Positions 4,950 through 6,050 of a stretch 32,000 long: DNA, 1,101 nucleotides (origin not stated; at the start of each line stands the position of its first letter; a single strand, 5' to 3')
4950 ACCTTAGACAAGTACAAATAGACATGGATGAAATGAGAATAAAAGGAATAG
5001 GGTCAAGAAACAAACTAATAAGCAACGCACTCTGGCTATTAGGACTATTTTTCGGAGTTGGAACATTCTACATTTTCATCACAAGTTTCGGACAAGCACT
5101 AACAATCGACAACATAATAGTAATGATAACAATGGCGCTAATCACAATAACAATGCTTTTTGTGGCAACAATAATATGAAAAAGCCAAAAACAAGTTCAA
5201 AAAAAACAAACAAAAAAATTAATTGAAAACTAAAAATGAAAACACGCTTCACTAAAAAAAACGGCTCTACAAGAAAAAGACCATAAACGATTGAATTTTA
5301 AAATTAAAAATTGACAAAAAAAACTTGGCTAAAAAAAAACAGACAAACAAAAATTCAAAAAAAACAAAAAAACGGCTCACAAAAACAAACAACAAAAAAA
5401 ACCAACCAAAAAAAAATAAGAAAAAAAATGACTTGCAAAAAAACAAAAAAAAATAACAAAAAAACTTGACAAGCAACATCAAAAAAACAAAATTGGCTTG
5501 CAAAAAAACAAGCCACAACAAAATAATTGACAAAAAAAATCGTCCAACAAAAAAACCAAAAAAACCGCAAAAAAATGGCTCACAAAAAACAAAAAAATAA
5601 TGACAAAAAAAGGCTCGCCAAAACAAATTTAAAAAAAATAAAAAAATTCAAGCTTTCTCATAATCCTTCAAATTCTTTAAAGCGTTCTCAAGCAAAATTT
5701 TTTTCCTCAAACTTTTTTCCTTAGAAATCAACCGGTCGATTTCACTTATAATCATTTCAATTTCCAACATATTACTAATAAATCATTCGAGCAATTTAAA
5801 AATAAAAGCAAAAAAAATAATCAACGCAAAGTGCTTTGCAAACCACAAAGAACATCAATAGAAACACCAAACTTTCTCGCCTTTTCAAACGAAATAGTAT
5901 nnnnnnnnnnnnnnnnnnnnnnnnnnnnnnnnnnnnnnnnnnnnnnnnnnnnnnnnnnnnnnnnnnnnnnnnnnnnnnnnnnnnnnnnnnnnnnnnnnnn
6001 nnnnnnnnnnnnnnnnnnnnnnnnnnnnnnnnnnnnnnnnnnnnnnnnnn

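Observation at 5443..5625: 96-bp non-coding segment duplicated at about 96% identity 17.6 kb apart, with flanking modules rearranged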

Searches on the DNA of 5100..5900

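Call 44: search_rna_families(source=window, start=5100, end=5900, threshold=evalue, max_evalue=1)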
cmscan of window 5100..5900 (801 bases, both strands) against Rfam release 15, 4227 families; matches with E-value up to 1: 0.
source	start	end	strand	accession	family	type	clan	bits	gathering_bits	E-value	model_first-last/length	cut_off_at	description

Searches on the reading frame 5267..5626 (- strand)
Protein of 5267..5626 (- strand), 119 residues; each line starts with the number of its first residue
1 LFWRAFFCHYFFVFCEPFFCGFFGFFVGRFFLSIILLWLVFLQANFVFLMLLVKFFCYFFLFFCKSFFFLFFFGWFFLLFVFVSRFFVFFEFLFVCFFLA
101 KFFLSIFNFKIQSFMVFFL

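Call 77: search_protein_families(library=pfam, proteins=[window:5267-5626:-], max_evalue=0.1)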
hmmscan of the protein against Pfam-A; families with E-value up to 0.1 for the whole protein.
window:5267-5626:- (119 aa): 0 families

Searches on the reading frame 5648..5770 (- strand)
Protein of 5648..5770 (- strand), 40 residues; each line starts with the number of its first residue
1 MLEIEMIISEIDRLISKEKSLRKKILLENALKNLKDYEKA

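Call 12: search_protein_families(library=pfam, proteins=[window:5648-5770:-])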
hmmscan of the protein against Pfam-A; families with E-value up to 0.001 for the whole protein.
window:5648-5770:- (40 aa): 0 families

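Call 77: search_protein_families(library=pfam, proteins=[window:5648-5770:-], max_evalue=0.1)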
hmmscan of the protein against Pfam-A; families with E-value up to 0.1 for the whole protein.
window:5648-5770:- (40 aa): 0 families
